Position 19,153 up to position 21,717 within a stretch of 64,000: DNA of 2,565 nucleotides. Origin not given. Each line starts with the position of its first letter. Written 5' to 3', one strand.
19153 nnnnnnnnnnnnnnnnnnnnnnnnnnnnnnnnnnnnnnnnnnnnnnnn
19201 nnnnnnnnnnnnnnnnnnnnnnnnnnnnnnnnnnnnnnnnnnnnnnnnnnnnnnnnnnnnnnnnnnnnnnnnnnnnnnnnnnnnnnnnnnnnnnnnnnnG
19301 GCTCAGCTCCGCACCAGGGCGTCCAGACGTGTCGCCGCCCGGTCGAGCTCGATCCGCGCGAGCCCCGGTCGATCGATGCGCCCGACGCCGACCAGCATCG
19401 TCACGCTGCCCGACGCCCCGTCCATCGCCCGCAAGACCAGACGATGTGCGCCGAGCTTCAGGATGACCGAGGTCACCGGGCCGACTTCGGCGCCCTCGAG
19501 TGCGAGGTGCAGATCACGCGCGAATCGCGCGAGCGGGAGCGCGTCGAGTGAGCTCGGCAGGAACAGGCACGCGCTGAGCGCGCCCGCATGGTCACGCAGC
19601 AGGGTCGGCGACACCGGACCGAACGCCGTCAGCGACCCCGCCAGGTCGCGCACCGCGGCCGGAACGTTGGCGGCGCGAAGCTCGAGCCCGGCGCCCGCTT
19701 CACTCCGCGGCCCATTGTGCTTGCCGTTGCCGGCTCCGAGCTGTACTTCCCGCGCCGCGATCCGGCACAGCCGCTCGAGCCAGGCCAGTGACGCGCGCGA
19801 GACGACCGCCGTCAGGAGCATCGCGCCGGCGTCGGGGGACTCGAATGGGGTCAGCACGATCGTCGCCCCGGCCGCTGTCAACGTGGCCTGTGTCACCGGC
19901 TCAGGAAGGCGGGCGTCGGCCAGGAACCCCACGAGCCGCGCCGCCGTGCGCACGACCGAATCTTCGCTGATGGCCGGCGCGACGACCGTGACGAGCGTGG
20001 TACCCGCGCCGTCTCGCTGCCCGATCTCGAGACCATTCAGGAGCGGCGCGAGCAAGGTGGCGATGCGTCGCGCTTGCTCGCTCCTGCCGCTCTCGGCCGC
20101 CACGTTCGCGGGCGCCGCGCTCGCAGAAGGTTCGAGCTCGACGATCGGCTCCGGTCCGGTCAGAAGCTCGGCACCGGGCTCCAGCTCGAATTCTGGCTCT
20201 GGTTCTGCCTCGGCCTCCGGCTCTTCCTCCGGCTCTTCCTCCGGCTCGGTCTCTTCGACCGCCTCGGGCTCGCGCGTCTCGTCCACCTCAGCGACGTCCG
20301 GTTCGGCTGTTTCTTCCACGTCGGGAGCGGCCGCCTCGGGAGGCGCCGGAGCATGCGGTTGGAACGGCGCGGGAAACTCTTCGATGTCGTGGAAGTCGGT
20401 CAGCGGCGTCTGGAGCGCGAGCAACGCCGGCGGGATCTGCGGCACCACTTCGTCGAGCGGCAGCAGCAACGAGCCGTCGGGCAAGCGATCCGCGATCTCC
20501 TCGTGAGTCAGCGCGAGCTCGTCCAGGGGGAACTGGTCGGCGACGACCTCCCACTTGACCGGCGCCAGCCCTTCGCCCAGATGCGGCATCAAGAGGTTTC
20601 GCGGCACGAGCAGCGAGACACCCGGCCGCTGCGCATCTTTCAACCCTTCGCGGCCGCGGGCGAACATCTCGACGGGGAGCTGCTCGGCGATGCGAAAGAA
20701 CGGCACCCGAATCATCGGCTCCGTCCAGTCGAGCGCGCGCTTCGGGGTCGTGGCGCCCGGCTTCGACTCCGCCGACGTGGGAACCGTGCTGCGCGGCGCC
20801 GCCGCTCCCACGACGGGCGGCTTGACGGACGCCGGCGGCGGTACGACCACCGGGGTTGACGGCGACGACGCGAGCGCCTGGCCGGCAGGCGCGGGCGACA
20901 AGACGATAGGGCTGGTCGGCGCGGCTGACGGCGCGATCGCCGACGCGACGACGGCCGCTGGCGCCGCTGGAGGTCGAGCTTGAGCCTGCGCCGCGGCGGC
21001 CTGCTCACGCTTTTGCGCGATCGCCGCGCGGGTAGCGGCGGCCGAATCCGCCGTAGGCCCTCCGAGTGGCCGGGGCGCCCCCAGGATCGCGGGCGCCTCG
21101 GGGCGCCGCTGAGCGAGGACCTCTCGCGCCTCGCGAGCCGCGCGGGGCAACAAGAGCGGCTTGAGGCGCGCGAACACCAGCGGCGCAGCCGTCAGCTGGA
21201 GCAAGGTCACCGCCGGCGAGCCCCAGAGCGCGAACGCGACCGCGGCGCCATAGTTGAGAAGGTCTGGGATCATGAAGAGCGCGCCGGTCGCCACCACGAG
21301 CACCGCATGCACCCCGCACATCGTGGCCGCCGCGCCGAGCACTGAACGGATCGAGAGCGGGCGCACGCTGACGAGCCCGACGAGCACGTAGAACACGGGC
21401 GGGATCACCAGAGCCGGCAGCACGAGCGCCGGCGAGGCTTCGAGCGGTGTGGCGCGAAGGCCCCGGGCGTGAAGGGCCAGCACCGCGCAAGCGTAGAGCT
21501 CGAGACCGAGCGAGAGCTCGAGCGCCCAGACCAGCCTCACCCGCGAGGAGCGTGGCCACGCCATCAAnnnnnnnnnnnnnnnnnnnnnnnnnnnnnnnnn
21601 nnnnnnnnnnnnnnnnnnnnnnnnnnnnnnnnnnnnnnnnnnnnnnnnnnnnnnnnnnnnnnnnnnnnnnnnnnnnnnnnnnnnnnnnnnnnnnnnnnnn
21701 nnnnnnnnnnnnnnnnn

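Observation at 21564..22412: Receiver domain fused directly to a Roadblock/LC7 domain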

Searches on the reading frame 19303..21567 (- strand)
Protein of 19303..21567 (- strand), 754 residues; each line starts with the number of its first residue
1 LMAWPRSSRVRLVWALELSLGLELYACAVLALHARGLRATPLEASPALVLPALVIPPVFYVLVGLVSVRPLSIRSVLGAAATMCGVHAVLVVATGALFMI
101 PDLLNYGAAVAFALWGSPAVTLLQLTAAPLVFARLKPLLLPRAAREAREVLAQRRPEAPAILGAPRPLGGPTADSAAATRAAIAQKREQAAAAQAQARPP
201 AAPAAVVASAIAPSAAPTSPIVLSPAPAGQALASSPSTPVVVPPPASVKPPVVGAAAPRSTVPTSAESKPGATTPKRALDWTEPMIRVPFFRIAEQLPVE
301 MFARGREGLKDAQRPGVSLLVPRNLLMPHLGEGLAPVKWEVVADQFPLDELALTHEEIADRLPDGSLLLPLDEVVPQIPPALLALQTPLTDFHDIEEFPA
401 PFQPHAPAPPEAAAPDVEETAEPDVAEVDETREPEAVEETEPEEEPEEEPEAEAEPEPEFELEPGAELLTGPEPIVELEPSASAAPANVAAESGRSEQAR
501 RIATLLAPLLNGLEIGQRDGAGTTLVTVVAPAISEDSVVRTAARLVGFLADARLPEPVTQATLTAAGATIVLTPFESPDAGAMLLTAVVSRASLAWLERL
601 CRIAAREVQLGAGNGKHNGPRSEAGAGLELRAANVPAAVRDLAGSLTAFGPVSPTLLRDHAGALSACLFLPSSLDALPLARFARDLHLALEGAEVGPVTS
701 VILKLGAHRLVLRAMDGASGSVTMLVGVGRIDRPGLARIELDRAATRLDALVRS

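Call 6: search_protein_families(library=pfam, proteins=[window:19303-21567:-], max_evalue=0.01)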
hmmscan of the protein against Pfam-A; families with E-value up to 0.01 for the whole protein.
window:19303-21567:- (754 aa): 0 families

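Call 25: find_homologous_proteins(query=window:19303-21567:-)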
Query window:19303-21567:- (754 aa): 167 proteins with E <= 0.001 among 8000 candidates; the best 120 are listed.
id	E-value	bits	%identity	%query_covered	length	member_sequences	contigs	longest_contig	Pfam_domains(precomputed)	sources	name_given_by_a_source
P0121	0.0e+0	1558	99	100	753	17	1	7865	-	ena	-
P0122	0.0e+0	1478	94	100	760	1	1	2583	-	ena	-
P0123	0.0e+0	1401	91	100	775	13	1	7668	-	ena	-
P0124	0.0e+0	1304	86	100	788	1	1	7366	-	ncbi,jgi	-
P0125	0.0e+0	1298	85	100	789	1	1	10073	-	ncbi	-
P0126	0.0e+0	1288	85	100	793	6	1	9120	-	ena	-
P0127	0.0e+0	1283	85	100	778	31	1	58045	-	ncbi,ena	-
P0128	0.0e+0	1226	80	100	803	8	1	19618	-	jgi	-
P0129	0.0e+0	1185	96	80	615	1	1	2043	-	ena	-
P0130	0.0e+0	1151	78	100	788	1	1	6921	-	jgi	jgi:hypothetical protein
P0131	0.0e+0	1144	79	100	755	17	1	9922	-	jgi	jgi:hypothetical protein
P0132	3.2e-296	1003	75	89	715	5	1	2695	-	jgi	jgi:hypothetical protein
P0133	2.6e-289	980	64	100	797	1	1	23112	-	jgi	jgi:hypothetical protein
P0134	1.5e-288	977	66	100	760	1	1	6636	-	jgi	jgi:hypothetical protein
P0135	2.0e-287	974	66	100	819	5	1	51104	-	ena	-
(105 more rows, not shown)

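Call 38: predict_structure(alignment_id=A2)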
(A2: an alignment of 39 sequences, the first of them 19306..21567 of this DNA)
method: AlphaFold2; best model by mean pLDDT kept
length: 754 residues; sequences in the alignment: 39
mean_pLDDT: 62.4   pTM: 0.41
mean pLDDT of the five models: 62.4, 56.3, 56.2, 54.3, 53.4
residues with pLDDT >= 90: 92; 70-90: 225; 50-70: 171; < 50: 266
segments of 3 or more residues with pLDDT < 50: 36-46, 99-104, 141-177, 193-212, 214-249, 251-277, 385-400, 402-491, 611-627
pLDDT, mean of each block of 10 residues (from residue 1): 61 73 65 49 48 63 62 68 72 56 52 55 64 63 40 36 33 46 55 44 33 36 33 35 35 32 33 43 81 90 93 88 86 88 90 94 92 64 47 42 41 37 33 34 38 36 34 39 37 64 69 74 84 86 89 87 88 71 82 61 55 34 46 88 83 86 84 87 90 86 88 80 86 74 85 76
secondary structure, 60 per line:
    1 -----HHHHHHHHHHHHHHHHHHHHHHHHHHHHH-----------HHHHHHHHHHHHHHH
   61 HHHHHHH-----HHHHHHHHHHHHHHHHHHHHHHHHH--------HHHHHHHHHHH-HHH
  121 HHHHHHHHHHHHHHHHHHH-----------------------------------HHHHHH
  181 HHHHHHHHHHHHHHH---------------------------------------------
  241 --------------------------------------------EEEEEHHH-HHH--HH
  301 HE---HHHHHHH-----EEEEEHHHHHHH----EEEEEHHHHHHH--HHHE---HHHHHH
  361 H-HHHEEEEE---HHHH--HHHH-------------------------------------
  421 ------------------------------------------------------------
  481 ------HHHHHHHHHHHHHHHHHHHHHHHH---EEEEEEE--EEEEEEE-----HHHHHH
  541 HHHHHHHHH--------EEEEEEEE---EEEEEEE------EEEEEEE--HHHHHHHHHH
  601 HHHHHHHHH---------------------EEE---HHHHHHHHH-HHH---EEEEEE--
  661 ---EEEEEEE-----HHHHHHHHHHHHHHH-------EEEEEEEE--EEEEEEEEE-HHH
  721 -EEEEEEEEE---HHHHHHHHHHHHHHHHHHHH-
elements in order (helices of 4 or more, strands of 3 or more residues): H6-34 H46-67 H73-97 H106-116 H118-139 H175-195 E285-289 H306-312 E318-322 H323-329 E334-338 H339-345 H355-361 E366-370 H374-377 H380-383 H487-510 E514-520 E523-529 H535-549 E558-565 E569-575 E582-588 H591-609 E631-633 H637-645 E653-658 E664-670 H676-690 E698-705 E708-716 E722-730 H734-753

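Call 43: fold_search(model_id=the predicted structure, library=pdb)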
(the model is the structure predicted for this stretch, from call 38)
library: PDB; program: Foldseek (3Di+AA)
matches with E <= 10: 347; with E <= 0.001: 0
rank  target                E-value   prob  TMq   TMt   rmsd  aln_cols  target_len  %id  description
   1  5jnb_C                6.7e-02  0.89  0.09  0.21  12.3       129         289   11  structure of GLD-2/RNP-8 complex (released 2016-06-22)
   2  6l7x                  8.2e-02  0.10  0.07  0.17  21.0       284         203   12  Crystal structure of Cet1 from Trypanosoma cruzi in complex with #951 ligand (released 2020-06-03)
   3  5jnb_D                8.7e-02  0.80  0.09  0.21  12.7       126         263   11  structure of GLD-2/RNP-8 complex (released 2016-06-22)
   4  9ihp_C                1.4e-01  0.60  0.08  0.20  10.2       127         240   10  Open state without NUQM and with flavoprotein (classification state 3) of Pichia pastoris mitochondrial complex I in c (released 2025-10-15)
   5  5cb1_B                1.8e-01  0.75  0.08  0.22   8.6       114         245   18  Apo enzyme of human Polymerase lambda (released 2016-02-24)
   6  3upq_A                2.0e-01  0.57  0.08  0.17   8.0       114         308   13  Crystal structure of the pre-catalytic ternary complex of polymerase lambda with an rATP analog opposite a templating  (released 2012-05-23)
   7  9iho_C                2.0e-01  0.47  0.08  0.20  10.4       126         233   10  Open state without NUQM and without flavoprotein (classification state 4) of Pichia pastoris mitochondrial complex I i (released 2025-10-15)
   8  5cp2_A                2.2e-01  0.25  0.08  0.23  15.6       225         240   14  Human DNA polymerase lambda L431A mutant- Apoenzyme and complex with 6 paired DNA (released 2016-02-24)
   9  8im3_C                2.2e-01  0.06  0.06  0.10  21.1       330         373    6  Crystal structure of human HPPD complexed with compound a10 (released 2023-10-18)
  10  1xsl_E                2.3e-01  0.69  0.08  0.18   8.3       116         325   15  Crystal Structure of human DNA polymerase lambda in complex with a one nucleotide DNA gap (released 2005-01-18)
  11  4k4i_I                2.3e-01  0.69  0.08  0.18   8.2       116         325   16  Ternary crystal structures of a human DNA POLYMERASE LAMBDA IN COMPLEX WITH DNA AND (-)FTC-TP. (released 2014-07-16)
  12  7m0d_B                2.4e-01  0.57  0.08  0.16   8.4       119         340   14  Pre-catalytic quaternary complex of DNA Polymerase Lambda with bound complementary DSB substrate and incoming dUMPNPP (released 2022-03-16)
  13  4k4g_M                2.6e-01  0.63  0.08  0.17   8.3       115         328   16  Ternary crystal structures of human DNA POLYMERASE LAMBDA IN COMPLEX WITH DNA AND L-DCTP. (released 2014-07-16)
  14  9qmt                  2.6e-01  0.07  0.07  0.12  19.7       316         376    8  Arabidopsis thaliana 4-hydroxyphenylpyruvate dioxygenase in complex with Mesotrione (Mn) (released 2026-04-08)
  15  5chg_B                2.8e-01  0.21  0.08  0.22  15.5       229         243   14  Human DNA polymerase lambda L431A mutant- MgdGTP binary and complex with 6 paired DNA (released 2016-02-24)
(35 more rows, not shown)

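Call 70: search_protein_families(library=ncbifam, proteins=[window:19303-21567:-], max_evalue=0.001)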
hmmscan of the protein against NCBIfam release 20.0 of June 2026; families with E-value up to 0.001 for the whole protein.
window:19303-21567:- (754 aa): 0 families

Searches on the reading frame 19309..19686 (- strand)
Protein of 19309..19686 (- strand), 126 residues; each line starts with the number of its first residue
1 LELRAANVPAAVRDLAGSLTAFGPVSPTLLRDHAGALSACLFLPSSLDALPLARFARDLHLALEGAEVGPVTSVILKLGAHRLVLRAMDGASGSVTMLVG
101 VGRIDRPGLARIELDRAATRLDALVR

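Call 88: search_solved_structures(query=A8, max_evalue=10)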
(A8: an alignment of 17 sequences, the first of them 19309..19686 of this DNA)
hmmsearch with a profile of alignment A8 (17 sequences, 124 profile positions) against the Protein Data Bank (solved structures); distinct sequences matched with E-value up to 10: 0.

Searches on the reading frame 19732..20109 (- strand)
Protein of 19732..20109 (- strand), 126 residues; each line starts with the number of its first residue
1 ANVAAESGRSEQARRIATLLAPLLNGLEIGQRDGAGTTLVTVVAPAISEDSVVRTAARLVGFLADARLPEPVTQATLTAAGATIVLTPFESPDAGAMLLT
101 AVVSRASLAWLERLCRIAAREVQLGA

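Call 89: search_solved_structures(query=A9, max_evalue=10)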
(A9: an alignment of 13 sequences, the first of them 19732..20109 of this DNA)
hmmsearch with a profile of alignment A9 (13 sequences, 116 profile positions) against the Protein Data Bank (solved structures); distinct sequences matched with E-value up to 10: 12.
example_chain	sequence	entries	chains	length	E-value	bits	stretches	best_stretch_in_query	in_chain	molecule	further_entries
5mrw_C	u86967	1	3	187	0.1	15.8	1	9-68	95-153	Potassium-transporting ATPase KdpC subunit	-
6hra_C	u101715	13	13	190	0.1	15.7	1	9-68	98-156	Potassium-transporting ATPase KdpC subunit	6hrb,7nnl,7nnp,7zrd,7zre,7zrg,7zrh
7bgy_C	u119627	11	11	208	0.12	15.5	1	9-68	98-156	Potassium-transporting ATPase KdpC subunit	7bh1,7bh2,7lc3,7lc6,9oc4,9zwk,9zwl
5dm6_L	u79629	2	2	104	0.14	15.3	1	25-68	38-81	50S ribosomal protein L18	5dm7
7a0r_L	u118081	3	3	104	0.17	15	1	25-68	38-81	50S ribosomal protein L18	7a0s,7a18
4v49_BM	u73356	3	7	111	0.19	14.9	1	25-68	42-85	50S ribosomal protein L18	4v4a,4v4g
7xrj_A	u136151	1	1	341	0.2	14.8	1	48-99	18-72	Putative NAD-dependent epimerase/dehydratase family protein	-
7jil_O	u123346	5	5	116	0.41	13.8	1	24-69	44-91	50S ribosomal protein L18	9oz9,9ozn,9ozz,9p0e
7lv7_A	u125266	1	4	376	1.2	12.3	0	71-91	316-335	Branched-chain amino acid aminotransferase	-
1zrh_A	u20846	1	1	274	1.9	11.7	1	79-110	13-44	Heparan sulfate glucosamine 3-O-sulfotransferase 1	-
7dqx_A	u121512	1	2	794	2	11.6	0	68-114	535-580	6-hydroxypseudooxynicotine dehydrogenase complex subunit gamma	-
4eye_A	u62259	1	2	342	7.1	9.8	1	16-85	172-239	Probable oxidoreductase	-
